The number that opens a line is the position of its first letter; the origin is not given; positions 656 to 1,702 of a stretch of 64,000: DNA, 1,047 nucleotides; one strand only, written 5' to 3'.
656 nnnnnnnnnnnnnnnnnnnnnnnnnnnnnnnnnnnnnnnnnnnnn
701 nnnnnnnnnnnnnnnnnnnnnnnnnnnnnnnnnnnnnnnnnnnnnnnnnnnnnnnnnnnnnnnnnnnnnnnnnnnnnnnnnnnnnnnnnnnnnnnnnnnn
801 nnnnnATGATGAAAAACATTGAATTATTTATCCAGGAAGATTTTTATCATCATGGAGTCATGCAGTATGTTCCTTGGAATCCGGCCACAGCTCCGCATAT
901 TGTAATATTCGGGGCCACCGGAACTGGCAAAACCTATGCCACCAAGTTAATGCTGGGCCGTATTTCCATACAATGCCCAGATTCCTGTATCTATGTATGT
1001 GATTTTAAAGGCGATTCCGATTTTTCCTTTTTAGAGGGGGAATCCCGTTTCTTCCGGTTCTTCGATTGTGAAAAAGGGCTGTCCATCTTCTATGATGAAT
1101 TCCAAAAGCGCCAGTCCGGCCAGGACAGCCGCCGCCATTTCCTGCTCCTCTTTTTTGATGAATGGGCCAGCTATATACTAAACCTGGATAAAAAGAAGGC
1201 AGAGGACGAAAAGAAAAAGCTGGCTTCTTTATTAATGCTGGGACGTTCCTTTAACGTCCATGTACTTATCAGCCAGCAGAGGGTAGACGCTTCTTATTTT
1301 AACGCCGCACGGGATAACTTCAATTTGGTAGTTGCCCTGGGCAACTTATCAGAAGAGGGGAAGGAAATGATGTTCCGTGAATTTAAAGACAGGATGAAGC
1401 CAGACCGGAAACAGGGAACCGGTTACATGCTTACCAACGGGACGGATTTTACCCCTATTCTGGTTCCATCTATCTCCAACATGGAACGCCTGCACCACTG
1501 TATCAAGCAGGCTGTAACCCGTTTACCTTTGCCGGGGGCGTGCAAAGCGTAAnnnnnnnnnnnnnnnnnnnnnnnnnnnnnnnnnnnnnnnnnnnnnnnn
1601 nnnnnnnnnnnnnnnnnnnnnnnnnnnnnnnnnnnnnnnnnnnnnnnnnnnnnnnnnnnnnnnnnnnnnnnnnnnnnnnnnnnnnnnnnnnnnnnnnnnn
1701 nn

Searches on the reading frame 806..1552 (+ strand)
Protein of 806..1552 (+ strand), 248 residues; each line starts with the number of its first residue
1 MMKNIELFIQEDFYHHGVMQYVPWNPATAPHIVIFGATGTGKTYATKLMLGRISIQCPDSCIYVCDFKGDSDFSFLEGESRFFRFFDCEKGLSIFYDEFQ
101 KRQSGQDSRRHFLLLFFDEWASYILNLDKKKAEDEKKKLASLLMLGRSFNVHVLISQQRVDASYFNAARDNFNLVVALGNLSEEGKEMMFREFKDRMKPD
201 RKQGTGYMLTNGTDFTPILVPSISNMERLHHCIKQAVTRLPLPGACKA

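Call 6: search_protein_families(library=pfam, proteins=[window:806-1552:+], max_evalue=0.1)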
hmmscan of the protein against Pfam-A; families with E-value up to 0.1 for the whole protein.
window:806-1552:+ (248 aa): 9 families
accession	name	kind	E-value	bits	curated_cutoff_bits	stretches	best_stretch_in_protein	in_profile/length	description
PF01935.23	DUF87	-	0.00022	21.8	23.2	1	29-54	23-48/220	Helicase HerA, central domain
PF10412.15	TrwB_AAD_bind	-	0.00077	18.9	20.5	1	29-70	15-54/387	Type IV secretion-system coupling protein DNA-binding domain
PF01580.24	FtsK_SpoIIIE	-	0.0013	18.6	24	1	27-50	36-61/221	FtsK/SpoIIIE family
PF13401.12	AAA_22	-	0.0017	19.1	27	1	28-70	4-45/130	AAA domain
PF12846.13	AAA_10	-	0.01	15.3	27.5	0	27-54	19-46/362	AAA-like domain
PF13173.12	AAA_14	-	0.015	15.7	27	1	31-107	4-79/129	AAA domain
PF00910.28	RNA_helicase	-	0.023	15.6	21.5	1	32-142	1-97/105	RNA helicase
PF05872.18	HerA_C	-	0.032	13.3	22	1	30-70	22-60/502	Helicase HerA-like C-terminal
PF13191.12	AAA_16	-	0.082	13.8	32.6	0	29-118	24-139/167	AAA ATPase domain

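Call 31: find_encoding_contigs(protein=window:806-1552:+, flank=10000, max_places=6)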
Protein window:806-1552:+ (248 aa): 3 contigs read that carry it; 1 place shown.
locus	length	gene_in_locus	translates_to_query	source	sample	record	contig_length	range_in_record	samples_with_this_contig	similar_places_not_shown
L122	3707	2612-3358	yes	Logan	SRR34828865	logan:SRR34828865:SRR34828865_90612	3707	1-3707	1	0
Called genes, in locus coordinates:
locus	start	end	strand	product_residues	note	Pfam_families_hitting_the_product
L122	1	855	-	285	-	?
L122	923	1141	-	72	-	-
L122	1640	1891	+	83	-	-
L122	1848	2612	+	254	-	-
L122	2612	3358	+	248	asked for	-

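Call 35: search_protein_families(library=pfam, proteins=[L122:1640-1891:+, L122:923-1141:-], max_evalue=0.1)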
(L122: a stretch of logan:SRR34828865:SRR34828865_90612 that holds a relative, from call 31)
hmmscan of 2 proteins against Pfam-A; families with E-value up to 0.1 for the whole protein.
L122:1640-1891:+ (83 aa): 0 families

L122:923-1141:- (72 aa): 0 families

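Call 40: search_protein_families(library=ncbifam, proteins=[window:806-1552:+, L122:1640-1891:+], max_evalue=0.05)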
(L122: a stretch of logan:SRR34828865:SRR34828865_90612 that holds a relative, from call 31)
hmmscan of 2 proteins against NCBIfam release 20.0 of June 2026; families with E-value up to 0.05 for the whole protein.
window:806-1552:+ (248 aa): 8 families
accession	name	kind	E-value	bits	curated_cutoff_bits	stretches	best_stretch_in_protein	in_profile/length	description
TIGR03925.1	T7SS_EccC_b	equivalog_domain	1.9e-07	29.7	346.55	2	20-55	352-387/564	type VII secretion protein EccCb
TIGR03924.1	T7SS_EccC_a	equivalog_domain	2e-06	26.8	509.15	1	139-213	586-659/673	type VII secretion protein EccCa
NF042943.1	HerA_antiphage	equivalog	1.7e-05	23.6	800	1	28-79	155-205/566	anti-phage-associated helicase HerA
NF041214.1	plasmid_TraB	equivalog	0.0029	16.2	800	0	25-79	241-298/639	plasmid transfer protein TraB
TIGR02928.1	TIGR02928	subfamily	0.0041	16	181.3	1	28-59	39-70/366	orc1/cdc6 family replication initiation protein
TIGR03928.1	T7_EssCb_Firm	equivalog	0.0073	13.9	778.4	1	19-218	1086-1292/1296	type VII secretion protein EssC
NF041017.1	DNA_import_CedB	equivalog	0.029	13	700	0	21-70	265-315/590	DNA import protein CedB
TIGR03743.1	SXT_TraD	subfamily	0.043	12.2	366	0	29-73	175-217/636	conjugative transfer system coupling protein TraD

L122:1640-1891:+ (83 aa): 0 families

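Call 64: search_protein_families(library=phrogs, proteins=[window:806-1552:+, L122:1640-1891:+], max_evalue=0.01)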
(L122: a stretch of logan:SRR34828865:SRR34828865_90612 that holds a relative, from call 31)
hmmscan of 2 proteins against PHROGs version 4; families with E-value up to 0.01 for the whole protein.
window:806-1552:+ (248 aa): 4 families
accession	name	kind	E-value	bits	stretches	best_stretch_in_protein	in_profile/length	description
phrog_1358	-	moron, auxiliary metabolic gene and host takeover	1.6e-14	53.4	2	107-225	701-816/1382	FtsK/SpoIIIE-like protein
phrog_7035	-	unknown function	1e-11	44.9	1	17-70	199-252/969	-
phrog_2666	-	head and packaging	6e-05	22.9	1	25-160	317-465/555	terminase large subunit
phrog_11343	-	unknown function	0.0063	17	0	114-178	140-204/331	-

L122:1640-1891:+ (83 aa): 0 families

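Call 68: find_homologous_proteins(query=window:806-1552:+, max_evalue=0.001)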
Query window:806-1552:+ (248 aa): 345 proteins with E <= 0.001 among 603 candidates; the best 120 are listed.
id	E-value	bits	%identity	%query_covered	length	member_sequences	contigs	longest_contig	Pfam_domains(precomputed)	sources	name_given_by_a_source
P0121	1.2e-161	554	96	100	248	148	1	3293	-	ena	-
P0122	1.1e-126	440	81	95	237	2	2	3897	-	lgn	-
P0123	2.0e-124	432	78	95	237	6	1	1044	-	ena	-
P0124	1.5e-123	429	80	95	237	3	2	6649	PF01580.25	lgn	-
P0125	2.6e-123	429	79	95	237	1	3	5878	PF01935.24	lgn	-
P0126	2.3e-122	425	77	95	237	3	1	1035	PF01580.25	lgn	-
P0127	5.0e-122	424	77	95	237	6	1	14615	PF01935.24,PF01580.25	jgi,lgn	-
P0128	1.5e-121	423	80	95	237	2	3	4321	PF01935.24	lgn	-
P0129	6.4e-121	421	79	95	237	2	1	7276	PF01580.25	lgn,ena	-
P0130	1.6e-120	419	78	95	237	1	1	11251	PF01935.24,PF01580.25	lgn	-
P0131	1.6e-120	419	78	95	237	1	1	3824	PF01935.24,PF01580.25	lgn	-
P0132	2.4e-120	419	75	95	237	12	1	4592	PF01935.24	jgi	jgi:hypothetical protein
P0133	2.5e-120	419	78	95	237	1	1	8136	PF01935.24,PF01580.25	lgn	-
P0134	3.5e-120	418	78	95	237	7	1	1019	-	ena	-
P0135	3.6e-119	415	75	95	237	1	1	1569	PF01935.24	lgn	-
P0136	4.0e-119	415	77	94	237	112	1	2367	PF01580.25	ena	-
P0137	1.9e-118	413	76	95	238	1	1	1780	PF01935.24,PF01580.25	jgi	-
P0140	2.3e-116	406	74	96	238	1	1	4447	PF01935.24,PF01580.25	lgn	-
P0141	3.6e-115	402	78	90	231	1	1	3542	PF01935.24,PF01580.25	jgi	jgi:DNA segregation ATPase FtsK/SpoIIIE-like protein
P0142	1.2e-114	400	76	95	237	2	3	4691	PF01935.24,PF01580.25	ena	-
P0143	4.7e-114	398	72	96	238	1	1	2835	PF01935.24,PF01580.25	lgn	-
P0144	1.1e-113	397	72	95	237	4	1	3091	PF01580.25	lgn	-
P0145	1.5e-113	397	71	95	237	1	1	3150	PF01935.24,PF01580.25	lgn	-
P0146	1.5e-113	397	74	95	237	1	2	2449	PF01935.24,PF01580.25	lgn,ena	-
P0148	2.2e-112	393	71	96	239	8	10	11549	PF01935.24,PF01580.25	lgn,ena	-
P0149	9.9e-112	391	72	95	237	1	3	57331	PF01935.24,PF01580.25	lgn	-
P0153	1.7e-110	387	70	95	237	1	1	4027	PF01935.24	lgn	-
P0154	5.6e-108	378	71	95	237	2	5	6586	PF01935.24,PF01580.25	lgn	-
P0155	1.2e-107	377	69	95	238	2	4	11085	PF01580.25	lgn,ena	-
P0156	2.0e-107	377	70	95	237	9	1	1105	PF01935.24,PF01580.25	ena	-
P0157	2.5e-106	373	69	95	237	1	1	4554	PF01580.25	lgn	-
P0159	3.3e-105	369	66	95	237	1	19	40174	PF01935.24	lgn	-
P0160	3.4e-105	369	69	95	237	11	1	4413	PF01580.25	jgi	-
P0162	1.6e-104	367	67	96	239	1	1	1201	PF01935.24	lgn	-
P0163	1.4e-103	364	66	95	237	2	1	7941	PF01935.24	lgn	-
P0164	5.1e-103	362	68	95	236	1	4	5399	PF01580.25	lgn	-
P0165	5.6e-103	362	68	95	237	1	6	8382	PF01935.24,PF01580.25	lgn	-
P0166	1.8e-102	360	67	95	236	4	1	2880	PF01580.25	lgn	-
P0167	2.6e-102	360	67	96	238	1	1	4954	PF01580.25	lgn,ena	-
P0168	6.9e-102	358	67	94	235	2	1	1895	PF01935.24,PF01580.25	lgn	-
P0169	7.2e-102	358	66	95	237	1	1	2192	PF01935.24,PF01580.25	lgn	-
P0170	2.2e-100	353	64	96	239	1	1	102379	PF01935.24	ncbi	-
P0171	1.6e-98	347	65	95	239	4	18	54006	PF01935.24,PF01580.25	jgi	-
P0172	2.4e-98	347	63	96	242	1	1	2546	PF01935.24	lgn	-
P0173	2.7e-98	347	63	95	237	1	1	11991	PF01935.24,PF01580.25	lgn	-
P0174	3.5e-98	346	63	95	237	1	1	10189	PF01935.24,PF01580.25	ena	-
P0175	3.7e-98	346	61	96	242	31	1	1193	PF01580.25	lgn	-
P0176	5.6e-98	346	64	93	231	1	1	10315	PF01580.25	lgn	-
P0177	1.1e-97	345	65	95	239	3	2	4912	PF01935.24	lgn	-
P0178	2.8e-97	343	63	96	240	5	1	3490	PF01580.25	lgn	-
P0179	3.4e-97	343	63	96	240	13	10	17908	PF01935.24,PF01580.25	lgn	-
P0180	4.0e-97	343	63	95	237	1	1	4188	PF01935.24,PF01580.25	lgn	-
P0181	4.9e-97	343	63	95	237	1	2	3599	PF01935.24,PF01580.25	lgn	-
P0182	5.4e-97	342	61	95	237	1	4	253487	PF01580.25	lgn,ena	-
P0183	5.8e-97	342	63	96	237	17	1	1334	PF01935.24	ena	-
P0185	2.7e-96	340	63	96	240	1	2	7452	PF01935.24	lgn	-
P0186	6.0e-96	339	61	94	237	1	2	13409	PF01580.25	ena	-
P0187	9.7e-96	338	61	94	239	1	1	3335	PF01580.25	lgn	-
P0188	1.8e-95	337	59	94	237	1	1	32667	PF01935.24,PF01580.25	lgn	-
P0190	3.5e-95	336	62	96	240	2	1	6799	PF01935.24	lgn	-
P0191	4.0e-95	336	61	95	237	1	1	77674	PF01580.25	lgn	-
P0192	4.8e-95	336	62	95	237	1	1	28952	PF01580.25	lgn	-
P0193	5.3e-95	336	61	95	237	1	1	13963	PF01580.25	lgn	-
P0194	9.4e-95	335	63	96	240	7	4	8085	PF01935.24,PF01580.25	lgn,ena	-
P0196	1.2e-94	335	60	96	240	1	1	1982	PF01935.24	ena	-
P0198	3.3e-94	333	61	95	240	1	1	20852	PF01580.25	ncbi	-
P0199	3.5e-94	333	62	96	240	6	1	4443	PF01935.24,PF01580.25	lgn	-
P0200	5.0e-94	333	60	95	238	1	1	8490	PF01580.25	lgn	-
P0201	7.1e-94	332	61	95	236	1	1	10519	PF01935.24,PF01580.25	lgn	-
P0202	8.1e-94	332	60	94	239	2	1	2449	PF01580.25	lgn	-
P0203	8.6e-94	332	62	95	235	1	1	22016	PF01580.25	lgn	-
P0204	9.3e-94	332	62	96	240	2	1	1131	PF01935.24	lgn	-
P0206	1.1e-93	331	60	95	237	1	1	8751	PF01935.24,PF01580.25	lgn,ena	-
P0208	2.3e-93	330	62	94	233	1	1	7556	PF12846.14,PF01580.25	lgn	-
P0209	3.0e-93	330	60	95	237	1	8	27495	PF01580.25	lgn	-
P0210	4.0e-93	330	58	96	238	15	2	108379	PF01935.24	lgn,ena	-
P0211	4.6e-93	330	61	93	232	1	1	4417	PF01580.25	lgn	-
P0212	9.8e-93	328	57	94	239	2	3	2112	PF01580.25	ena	-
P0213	2.1e-92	327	60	96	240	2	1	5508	PF01935.24,PF01580.25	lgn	-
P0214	4.3e-92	326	59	96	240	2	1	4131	PF01935.24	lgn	-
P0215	4.6e-92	326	58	95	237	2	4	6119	PF01580.25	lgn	-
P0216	4.9e-92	326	58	94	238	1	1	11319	PF01935.24,PF01580.25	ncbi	-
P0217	7.6e-92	326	58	95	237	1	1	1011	PF01580.25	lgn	-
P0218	7.9e-92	325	59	94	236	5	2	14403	PF01935.24,PF01580.25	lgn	-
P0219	2.0e-91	324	59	98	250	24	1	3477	PF01935.24,PF01580.25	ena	-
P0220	2.5e-91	324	62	95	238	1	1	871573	PF01935.24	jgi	-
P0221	3.9e-91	323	60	95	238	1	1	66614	PF01580.25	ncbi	-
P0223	7.2e-91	322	56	96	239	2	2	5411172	PF01580.25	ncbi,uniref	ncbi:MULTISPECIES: FtsK/SpoIIIE domain-containing protein [unclassified Lacrimispora]|uniref:FtsK/Sp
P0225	1.1e-89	318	57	96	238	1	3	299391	PF12846.14,PF01580.25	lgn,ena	-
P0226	2.6e-89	317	59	94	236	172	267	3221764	PF01935.24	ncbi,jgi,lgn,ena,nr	ncbi:DUF87 domain-containing protein [Clostridiaceae bacterium Marseille-Q3526]|nr:DUF87 domain-cont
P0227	3.3e-89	317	61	88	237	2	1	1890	PF01935.24,PF01580.25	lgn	-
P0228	8.5e-89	316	60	95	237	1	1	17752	PF01580.25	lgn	-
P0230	1.2e-88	315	59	90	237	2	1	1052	PF01935.24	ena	-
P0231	2.9e-88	314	58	95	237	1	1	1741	PF01935.24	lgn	-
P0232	3.0e-88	314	58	95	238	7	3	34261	PF01935.24,PF01580.25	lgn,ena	-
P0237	8.7e-88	312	57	95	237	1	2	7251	PF01935.24,PF01580.25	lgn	-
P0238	8.8e-88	312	56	95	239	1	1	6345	PF12846.14,PF01580.25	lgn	-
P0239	1.1e-87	312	55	96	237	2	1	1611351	PF01935.24,PF12846.14,PF01580.25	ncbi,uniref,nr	ncbi:ATP-binding protein [Clostridium merdae]|uniref:ATP-binding protein n=1 Tax=Clostridium merdae 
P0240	1.7e-87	311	58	96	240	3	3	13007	PF01580.25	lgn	-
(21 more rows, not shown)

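Call 83: search_solved_structures(query=A5, max_evalue=10, show_alignments=1)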
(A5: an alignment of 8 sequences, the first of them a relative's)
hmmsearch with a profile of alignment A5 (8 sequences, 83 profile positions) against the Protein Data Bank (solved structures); distinct sequences matched with E-value up to 10: 2.
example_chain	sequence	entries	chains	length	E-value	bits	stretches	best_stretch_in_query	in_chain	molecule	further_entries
8q7z_BB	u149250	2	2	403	0.27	14.6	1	9-67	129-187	Ribosomal protein uL3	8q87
3h7t_A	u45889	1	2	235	0.5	13.7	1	24-65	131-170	Group 3 allergen SMIPP-S YvT004A06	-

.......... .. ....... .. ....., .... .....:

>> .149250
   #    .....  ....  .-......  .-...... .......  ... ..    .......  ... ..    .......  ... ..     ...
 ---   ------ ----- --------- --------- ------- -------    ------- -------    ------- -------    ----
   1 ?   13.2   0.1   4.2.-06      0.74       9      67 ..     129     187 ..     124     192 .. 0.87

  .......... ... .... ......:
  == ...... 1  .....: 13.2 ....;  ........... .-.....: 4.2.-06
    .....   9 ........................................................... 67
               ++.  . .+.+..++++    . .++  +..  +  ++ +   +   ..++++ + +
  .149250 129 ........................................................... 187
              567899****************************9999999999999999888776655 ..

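Call 84: find_homologous_proteins(query=A5, max_evalue=0.001)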
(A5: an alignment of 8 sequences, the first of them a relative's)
Query A5 (8 sequences) (83 aa, profile of the alignment): 101 proteins with E <= 0.001 among 215 candidates.
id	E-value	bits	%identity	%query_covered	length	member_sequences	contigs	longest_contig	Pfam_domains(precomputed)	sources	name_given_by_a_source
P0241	3.7e-41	157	58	100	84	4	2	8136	-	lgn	-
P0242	1.4e-40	155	57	100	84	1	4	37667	-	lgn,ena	-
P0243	1.7e-40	155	55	100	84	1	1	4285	-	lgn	-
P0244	1.8e-40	155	96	100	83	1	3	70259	-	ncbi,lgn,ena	-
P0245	2.0e-40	155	60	100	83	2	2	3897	-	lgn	-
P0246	2.7e-40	154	84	100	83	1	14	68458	-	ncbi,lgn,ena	-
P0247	3.0e-40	154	83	100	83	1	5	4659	-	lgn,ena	-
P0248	3.2e-40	154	82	100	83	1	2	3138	-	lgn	-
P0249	4.6e-40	153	59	100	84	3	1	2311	-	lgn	-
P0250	4.9e-40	153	89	100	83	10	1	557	-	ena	-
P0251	5.9e-40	153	81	100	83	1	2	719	-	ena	-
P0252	7.5e-40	153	60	100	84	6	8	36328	-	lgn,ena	-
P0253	2.5e-39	151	77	100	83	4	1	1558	-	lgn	-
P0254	2.9e-39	151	63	95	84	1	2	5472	-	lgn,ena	-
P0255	2.9e-39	151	63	95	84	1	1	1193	-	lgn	-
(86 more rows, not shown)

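Call 91: predict_structure(alignment_id=A6)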
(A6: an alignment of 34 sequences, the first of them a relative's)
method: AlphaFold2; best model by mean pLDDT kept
length: 83 residues; sequences in the alignment: 34
mean_pLDDT: 88.0   pTM: 0.70
mean pLDDT of the five models: 88.0, 87.2, 86.9, 84.2, 83.3
residues with pLDDT >= 90: 47; 70-90: 30; 50-70: 6; < 50: 0
segments of 3 or more residues with pLDDT < 50: none
pLDDT, mean of each block of 10 residues (from residue 1): 89 92 92 72 90 91 89 89 85
secondary structure, 60 per line:
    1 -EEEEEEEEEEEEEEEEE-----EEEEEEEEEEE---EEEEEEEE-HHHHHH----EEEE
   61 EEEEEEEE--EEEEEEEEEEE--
elements in order: E2-18 E24-34 E38-45 H47-52 E57-68 E71-81

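Call 93: fold_search(model_id=the predicted structure, library=pdb)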
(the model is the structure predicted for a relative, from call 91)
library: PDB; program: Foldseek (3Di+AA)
matches with E <= 10: 887; with E <= 0.001: 0
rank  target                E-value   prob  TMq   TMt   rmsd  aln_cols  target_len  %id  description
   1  2k5v_MODEL_1_A        5.0e-03  1.00  0.56  0.49   5.1        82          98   18  SOLUTION NMR STRUCTURE OF the second OB-fold domain of replication protein A from Methanococcus maripaludis. N (released 2008-08-19)
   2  7yny_H                6.6e-03  1.00  0.69  0.20   2.8        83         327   19  Crystal structure of baculovirus LEF-3 from Helicoverpa armigera nucleopolyhedrovirus (released 2023-01-25)
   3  7yny_C                7.7e-03  1.00  0.68  0.20   2.9        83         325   20  Crystal structure of baculovirus LEF-3 from Helicoverpa armigera nucleopolyhedrovirus (released 2023-01-25)
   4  7ypo_A                8.1e-03  1.00  0.69  0.20   3.0        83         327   20  Cryo-EM structure of baculovirus LEF-3 in complex with ssDNA (released 2023-01-25)
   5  2oq0_B                1.1e-02  1.00  0.52  0.26   5.6        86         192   16  Crystal Structure of the First HIN-200 Domain of Interferon-Inducible Protein 16 (released 2007-02-27)
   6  7yny_A                1.2e-02  1.00  0.68  0.19   2.8        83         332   20  Crystal structure of baculovirus LEF-3 from Helicoverpa armigera nucleopolyhedrovirus (released 2023-01-25)
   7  4qgu_A                1.4e-02  1.00  0.50  0.25   5.9        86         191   16  protein domain complex with ssDNA (released 2015-06-17)
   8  8rk2_B                1.5e-02  1.00  0.59  0.45   3.7        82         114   15  Human Replication protein A (RPA; trimeric core) - ssDNA complex (released 2024-04-24)
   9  3q6c_I                1.8e-02  1.00  0.66  0.76   3.8        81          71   16  X-ray crystal structure of duf2500 (pf10694) from klebsiella pneumoniae, northeast structural genomics consortium targ (released 2011-08-10)
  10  5d8f_B                1.9e-02  1.00  0.52  0.42   6.9        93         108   15  crystal structure of SSB and ssDNA complex from homo sapiens (released 2016-08-17)
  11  3eiv_D                2.0e-02  1.00  0.49  0.43   5.8        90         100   12  Crystal Structure of Single-stranded DNA-binding protein from Streptomyces coelicolor (released 2009-09-08)
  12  3q6c_O                2.1e-02  1.00  0.68  0.79   3.7        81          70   17  X-ray crystal structure of duf2500 (pf10694) from klebsiella pneumoniae, northeast structural genomics consortium targ (released 2011-08-10)
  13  8idx_A                2.1e-02  1.00  0.47  0.23   5.9        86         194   14  Structure of p205 HIN (released 2024-02-14)
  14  6bhw_E                2.1e-02  0.99  0.40  0.35   7.1        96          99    8  B. subtilis SsbA (released 2018-12-19)
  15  1fgu_A                2.4e-02  1.00  0.62  0.24   4.8       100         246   19  SSDNA-BINDING DOMAIN OF THE LARGE SUBUNIT OF REPLICATION PROTEIN A (released 2001-02-07)
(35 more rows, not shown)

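Call 94: predict_structure(alignment_id=A7)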
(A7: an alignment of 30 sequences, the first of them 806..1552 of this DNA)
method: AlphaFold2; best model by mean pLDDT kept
length: 248 residues; sequences in the alignment: 30
mean_pLDDT: 90.9   pTM: 0.90
mean pLDDT of the five models: 90.9, 90.1, 89.4, 88.7, 82.8
residues with pLDDT >= 90: 197; 70-90: 36; 50-70: 11; < 50: 4
segments of 3 or more residues with pLDDT < 50: 246-248
pLDDT, mean of each block of 10 residues (from residue 1): 86 95 94 91 95 94 95 95 96 97 94 96 95 95 94 93 71 91 83 89 94 94 94 92 49
secondary structure, 60 per line:
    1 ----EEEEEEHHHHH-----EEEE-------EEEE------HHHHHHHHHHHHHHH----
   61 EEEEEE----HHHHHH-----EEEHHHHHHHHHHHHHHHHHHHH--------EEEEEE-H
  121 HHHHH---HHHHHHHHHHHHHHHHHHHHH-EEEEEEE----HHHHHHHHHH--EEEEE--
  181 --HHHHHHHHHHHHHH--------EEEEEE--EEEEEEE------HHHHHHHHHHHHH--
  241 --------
elements in order: E5-10 H11-15 E21-24 E32-35 H42-56 E61-66 H71-76 E82-84 H85-104 E113-118 H120-125 H129-149 E151-157 H162-171 E174-178 H183-196 E205-210 E213-219 H226-238

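Call 96: fold_search(model_id=the predicted structure, library=pdb)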
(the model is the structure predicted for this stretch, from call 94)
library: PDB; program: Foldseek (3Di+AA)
matches with E <= 10: 1701; with E <= 0.001: 495
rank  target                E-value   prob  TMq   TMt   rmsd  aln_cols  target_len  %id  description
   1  4nh0_A                2.2e-12  1.00  0.71  0.23   4.8       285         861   16  Cytoplasmic domain of the Thermomonospora curvata Type VII Secretion ATPase EccC (released 2015-02-11)
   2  6t8g_A                3.6e-12  1.00  0.70  0.46   5.5       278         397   14  Stalled FtsK motor domain bound to dsDNA (released 2019-11-20)
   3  6t8o_A                8.1e-12  1.00  0.70  0.46   4.2       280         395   14  Stalled FtsK motor domain bound to dsDNA end (released 2019-11-20)
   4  6t8o_C                2.6e-11  1.00  0.67  0.44   6.2       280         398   14  Stalled FtsK motor domain bound to dsDNA end (released 2019-11-20)
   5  2ius_D                3.0e-11  1.00  0.71  0.47   4.1       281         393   12  E. coli FtsK motor domain (released 2006-08-29)
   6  6t8b_D                3.0e-11  1.00  0.69  0.46   5.2       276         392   14  FtsK motor domain with dsDNA, translocating state (released 2019-11-20)
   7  6t8o_D                3.4e-11  1.00  0.73  0.48   4.2       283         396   15  Stalled FtsK motor domain bound to dsDNA end (released 2019-11-20)
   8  2ius_A                4.3e-11  1.00  0.71  0.47   4.2       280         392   12  E. coli FtsK motor domain (released 2006-08-29)
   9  4nh0_B                5.5e-11  1.00  0.72  0.23   4.9       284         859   18  Cytoplasmic domain of the Thermomonospora curvata Type VII Secretion ATPase EccC (released 2015-02-11)
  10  6t8b_B                6.7e-11  1.00  0.72  0.48   4.3       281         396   14  FtsK motor domain with dsDNA, translocating state (released 2019-11-20)
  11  2ius_E                9.1e-11  1.00  0.69  0.47   4.4       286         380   14  E. coli FtsK motor domain (released 2006-08-29)
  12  2iut_A                9.1e-11  1.00  0.70  0.45   5.6       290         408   14  P. aeruginosa FtsK motor domain, dimeric (released 2006-08-29)
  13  2ius_F                1.2e-10  1.00  0.72  0.49   3.9       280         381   11  E. coli FtsK motor domain (released 2006-08-29)
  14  6t8o_F                2.0e-10  1.00  0.68  0.45   4.6       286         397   15  Stalled FtsK motor domain bound to dsDNA end (released 2019-11-20)
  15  8woc_A                3.4e-10  1.00  0.68  0.50   4.1       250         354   19  Cryo-EM structure of SIR2/HerA complex (released 2024-09-11)
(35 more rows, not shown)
